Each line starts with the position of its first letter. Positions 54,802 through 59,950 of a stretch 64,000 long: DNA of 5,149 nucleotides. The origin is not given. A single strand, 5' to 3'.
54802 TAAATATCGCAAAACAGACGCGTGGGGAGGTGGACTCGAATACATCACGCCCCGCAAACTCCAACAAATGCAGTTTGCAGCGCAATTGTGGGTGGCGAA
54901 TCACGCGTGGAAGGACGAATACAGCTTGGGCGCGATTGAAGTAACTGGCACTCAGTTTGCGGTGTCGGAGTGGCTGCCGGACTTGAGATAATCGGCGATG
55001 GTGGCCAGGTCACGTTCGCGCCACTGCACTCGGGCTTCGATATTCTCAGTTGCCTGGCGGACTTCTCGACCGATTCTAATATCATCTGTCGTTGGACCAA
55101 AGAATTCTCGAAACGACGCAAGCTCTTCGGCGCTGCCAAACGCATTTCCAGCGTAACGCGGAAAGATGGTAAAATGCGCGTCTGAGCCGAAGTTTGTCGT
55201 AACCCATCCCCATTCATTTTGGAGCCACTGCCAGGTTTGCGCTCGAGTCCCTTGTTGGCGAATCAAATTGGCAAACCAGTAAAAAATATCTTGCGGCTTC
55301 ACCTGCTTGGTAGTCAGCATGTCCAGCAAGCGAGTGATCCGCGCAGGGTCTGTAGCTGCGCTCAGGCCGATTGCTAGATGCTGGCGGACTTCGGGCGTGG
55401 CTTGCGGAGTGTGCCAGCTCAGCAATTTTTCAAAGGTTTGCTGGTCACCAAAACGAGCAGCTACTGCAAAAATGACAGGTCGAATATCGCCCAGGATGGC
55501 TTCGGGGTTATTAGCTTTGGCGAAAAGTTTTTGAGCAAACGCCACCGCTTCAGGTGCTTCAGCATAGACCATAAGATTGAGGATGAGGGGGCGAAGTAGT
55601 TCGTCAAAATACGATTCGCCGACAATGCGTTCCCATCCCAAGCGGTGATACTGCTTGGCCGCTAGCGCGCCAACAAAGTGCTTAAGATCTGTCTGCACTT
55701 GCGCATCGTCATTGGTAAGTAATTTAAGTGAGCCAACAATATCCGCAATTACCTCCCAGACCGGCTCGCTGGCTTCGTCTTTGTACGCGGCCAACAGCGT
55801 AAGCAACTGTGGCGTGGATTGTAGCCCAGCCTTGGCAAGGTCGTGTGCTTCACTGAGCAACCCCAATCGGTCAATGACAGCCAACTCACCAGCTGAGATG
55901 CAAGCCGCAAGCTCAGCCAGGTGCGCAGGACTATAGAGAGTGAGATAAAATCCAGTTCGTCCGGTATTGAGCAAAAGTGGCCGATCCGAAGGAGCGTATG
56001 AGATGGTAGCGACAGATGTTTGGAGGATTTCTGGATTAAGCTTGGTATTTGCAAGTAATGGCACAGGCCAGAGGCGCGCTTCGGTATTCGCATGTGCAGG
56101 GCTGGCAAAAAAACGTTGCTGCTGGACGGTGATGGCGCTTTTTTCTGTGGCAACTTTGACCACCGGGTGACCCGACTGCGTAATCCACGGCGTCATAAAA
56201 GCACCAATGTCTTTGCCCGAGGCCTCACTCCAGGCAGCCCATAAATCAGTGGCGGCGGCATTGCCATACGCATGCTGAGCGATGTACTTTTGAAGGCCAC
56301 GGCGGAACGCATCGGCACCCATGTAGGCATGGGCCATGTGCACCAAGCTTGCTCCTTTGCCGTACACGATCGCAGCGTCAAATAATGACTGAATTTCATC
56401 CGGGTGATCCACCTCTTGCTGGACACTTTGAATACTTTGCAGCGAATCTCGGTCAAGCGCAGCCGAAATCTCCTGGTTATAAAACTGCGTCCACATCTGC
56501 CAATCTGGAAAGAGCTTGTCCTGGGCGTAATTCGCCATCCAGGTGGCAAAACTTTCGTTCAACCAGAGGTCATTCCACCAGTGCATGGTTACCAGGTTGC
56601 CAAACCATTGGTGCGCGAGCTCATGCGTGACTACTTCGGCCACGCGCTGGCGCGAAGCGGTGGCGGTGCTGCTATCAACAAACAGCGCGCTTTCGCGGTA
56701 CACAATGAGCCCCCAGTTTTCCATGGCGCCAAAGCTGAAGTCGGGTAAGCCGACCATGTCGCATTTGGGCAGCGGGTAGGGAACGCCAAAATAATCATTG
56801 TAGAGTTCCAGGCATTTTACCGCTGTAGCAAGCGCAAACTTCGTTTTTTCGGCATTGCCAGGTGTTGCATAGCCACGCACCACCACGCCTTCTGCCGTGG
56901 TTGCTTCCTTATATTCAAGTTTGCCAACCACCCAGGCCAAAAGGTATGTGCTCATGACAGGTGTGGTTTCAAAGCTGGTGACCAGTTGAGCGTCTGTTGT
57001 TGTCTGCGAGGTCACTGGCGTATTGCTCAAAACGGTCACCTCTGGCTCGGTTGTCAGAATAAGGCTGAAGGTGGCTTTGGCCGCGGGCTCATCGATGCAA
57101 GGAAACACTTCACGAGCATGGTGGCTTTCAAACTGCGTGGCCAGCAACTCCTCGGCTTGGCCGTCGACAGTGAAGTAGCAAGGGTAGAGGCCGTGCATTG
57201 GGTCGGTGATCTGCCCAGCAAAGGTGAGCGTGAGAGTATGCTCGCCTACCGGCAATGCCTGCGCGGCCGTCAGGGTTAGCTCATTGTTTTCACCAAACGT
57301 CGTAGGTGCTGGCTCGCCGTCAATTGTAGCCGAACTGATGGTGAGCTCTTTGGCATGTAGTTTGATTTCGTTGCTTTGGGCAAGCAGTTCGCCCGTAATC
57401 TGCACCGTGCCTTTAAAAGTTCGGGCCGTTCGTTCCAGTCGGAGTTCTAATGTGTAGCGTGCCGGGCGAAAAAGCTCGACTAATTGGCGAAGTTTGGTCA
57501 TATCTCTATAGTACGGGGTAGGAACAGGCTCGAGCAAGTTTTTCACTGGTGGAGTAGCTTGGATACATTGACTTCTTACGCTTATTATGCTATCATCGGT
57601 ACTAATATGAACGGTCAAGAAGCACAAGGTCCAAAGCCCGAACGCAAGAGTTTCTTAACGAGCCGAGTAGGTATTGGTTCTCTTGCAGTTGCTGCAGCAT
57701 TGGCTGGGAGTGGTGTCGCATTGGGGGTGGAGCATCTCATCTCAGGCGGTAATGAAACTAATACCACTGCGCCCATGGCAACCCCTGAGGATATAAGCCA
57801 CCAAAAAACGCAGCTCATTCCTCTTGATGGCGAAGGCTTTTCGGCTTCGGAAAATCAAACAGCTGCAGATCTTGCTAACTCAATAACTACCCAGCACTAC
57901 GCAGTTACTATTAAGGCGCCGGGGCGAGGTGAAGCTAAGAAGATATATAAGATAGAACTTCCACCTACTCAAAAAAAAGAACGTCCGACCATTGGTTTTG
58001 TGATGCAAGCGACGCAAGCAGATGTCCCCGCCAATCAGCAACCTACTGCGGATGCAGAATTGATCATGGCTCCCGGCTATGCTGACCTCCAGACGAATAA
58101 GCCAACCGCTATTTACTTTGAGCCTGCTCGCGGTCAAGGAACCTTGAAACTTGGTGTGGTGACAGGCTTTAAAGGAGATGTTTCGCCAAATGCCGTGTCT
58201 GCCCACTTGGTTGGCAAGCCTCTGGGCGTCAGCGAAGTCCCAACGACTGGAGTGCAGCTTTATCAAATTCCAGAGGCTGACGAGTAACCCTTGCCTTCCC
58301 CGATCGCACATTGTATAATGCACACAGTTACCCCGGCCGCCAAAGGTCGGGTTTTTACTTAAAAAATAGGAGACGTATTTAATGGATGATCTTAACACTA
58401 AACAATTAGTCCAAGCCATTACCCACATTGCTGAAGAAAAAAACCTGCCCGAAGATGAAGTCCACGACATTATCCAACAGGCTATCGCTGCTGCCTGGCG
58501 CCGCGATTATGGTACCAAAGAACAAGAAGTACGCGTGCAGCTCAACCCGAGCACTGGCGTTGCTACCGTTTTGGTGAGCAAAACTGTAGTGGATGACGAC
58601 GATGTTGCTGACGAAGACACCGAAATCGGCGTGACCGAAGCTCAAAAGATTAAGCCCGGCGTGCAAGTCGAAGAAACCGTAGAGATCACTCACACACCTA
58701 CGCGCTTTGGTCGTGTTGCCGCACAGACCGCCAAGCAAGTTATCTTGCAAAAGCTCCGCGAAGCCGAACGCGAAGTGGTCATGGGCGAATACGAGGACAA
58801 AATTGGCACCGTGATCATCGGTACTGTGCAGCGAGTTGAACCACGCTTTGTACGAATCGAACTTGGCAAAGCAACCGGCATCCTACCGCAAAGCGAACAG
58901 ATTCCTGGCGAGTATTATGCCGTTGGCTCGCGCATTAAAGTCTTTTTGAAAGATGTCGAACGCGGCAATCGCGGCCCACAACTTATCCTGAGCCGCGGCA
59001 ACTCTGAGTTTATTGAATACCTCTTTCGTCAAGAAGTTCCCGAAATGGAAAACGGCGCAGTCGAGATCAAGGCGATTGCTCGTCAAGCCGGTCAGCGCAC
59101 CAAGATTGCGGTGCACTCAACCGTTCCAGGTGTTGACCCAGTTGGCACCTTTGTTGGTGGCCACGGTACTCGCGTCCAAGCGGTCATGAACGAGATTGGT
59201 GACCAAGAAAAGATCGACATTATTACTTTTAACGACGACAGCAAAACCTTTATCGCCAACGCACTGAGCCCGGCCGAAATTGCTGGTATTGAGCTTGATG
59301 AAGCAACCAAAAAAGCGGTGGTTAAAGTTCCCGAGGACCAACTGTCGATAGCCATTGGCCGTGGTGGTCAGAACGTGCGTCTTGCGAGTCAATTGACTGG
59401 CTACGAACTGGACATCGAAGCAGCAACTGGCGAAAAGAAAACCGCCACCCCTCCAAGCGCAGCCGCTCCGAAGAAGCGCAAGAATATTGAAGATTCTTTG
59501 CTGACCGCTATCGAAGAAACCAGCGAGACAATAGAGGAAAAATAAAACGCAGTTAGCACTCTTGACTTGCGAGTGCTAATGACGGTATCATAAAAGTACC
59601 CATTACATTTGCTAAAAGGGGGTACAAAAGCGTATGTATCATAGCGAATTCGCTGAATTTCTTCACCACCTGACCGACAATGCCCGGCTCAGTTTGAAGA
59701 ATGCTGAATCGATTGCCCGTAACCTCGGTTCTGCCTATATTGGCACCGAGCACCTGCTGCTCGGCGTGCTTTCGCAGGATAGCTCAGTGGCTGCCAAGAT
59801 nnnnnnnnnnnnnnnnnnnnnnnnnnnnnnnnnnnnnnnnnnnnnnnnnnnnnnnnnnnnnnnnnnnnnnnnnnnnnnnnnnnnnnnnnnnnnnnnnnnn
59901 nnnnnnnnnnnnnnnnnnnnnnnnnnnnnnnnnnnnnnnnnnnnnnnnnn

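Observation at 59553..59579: Perfect CIRCE/HrcA operator on the clpC promoter; clpC-X-radA synteny without a CtsR module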

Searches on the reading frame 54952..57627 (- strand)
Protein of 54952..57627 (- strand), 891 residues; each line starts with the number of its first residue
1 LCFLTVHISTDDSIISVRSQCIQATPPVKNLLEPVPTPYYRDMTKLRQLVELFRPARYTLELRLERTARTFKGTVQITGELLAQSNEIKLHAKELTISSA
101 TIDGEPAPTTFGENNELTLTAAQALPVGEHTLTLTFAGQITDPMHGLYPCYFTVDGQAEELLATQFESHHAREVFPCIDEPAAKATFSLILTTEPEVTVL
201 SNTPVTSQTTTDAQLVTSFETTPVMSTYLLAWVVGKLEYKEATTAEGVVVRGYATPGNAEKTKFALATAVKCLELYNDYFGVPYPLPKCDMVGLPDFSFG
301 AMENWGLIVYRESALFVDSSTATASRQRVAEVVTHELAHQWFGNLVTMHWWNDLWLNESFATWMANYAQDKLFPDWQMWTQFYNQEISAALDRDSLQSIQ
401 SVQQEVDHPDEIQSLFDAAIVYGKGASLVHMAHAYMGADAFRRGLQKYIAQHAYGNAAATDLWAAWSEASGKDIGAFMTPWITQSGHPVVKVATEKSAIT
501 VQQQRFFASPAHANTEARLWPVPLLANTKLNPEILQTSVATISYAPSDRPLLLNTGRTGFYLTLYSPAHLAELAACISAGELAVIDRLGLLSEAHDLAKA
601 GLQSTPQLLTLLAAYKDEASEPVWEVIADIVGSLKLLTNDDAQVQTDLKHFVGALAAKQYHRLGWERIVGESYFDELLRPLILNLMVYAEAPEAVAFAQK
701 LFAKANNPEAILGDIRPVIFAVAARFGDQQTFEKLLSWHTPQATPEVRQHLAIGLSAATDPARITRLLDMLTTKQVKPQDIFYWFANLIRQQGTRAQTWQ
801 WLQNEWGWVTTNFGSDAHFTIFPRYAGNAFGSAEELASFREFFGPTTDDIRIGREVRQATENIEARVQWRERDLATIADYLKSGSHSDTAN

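Call 4: search_protein_families(library=pfam, proteins=[window:54952-57627:-])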
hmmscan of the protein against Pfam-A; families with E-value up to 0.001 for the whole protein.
window:54952-57627:- (891 aa): 3 families
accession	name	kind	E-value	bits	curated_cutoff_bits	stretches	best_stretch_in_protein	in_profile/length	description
PF01433.26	Peptidase_M1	-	2.9e-82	275.9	27.7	1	264-481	1-218/218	Peptidase family M1 domain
PF11838.14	ERAP1_C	-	2e-59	202.1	38.2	1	551-864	2-317/318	ERAP1-like C-terminal domain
PF17900.6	Peptidase_M1_N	-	4.3e-45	154.6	25.8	1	55-229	2-186/186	Peptidase M1 N-terminal domain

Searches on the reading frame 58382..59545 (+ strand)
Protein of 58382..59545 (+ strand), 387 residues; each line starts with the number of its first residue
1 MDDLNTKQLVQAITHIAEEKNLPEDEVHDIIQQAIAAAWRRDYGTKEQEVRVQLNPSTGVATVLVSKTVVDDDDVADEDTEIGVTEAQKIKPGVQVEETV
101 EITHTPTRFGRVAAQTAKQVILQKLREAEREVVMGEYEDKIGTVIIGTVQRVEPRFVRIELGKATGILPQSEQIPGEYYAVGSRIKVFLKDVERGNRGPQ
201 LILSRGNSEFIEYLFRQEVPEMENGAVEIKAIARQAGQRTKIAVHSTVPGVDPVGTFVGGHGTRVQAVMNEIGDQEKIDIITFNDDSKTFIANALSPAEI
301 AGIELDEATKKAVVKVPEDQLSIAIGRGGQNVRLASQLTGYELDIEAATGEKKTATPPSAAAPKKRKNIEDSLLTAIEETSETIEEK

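Call 4: search_protein_families(library=pfam, proteins=[window:58382-59545:+])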
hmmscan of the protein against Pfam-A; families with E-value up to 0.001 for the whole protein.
window:58382-59545:+ (387 aa): 5 families
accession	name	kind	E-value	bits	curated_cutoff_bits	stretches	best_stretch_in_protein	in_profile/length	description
PF08529.16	NusA_N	-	1.7e-34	119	23.8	1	9-131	2-119/119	NusA N-terminal domain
PF13184.12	KH_5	-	9.6e-24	83.8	27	1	236-304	1-68/69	NusA-like KH domain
PF00575.29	S1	-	8.8e-08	32.9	22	1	139-201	2-71/74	S1 RNA binding domain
PF23095.1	KH_NusA_C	-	1.8e-06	28.3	34.2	1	312-345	1-34/59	Transcription termination/antitermination protein NusA, KH domain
PF07650.23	KH_2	-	1.2e-05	25.5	22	1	289-343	4-58/78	KH domain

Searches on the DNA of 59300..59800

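Call 39: search_rna_families(source=window, start=59300, end=59800, threshold=evalue, max_evalue=1)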
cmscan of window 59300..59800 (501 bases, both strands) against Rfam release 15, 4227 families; matches with E-value up to 1: 0.
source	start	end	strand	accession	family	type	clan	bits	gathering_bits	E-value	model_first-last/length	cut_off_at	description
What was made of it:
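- There is no Rfam match (call 39).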
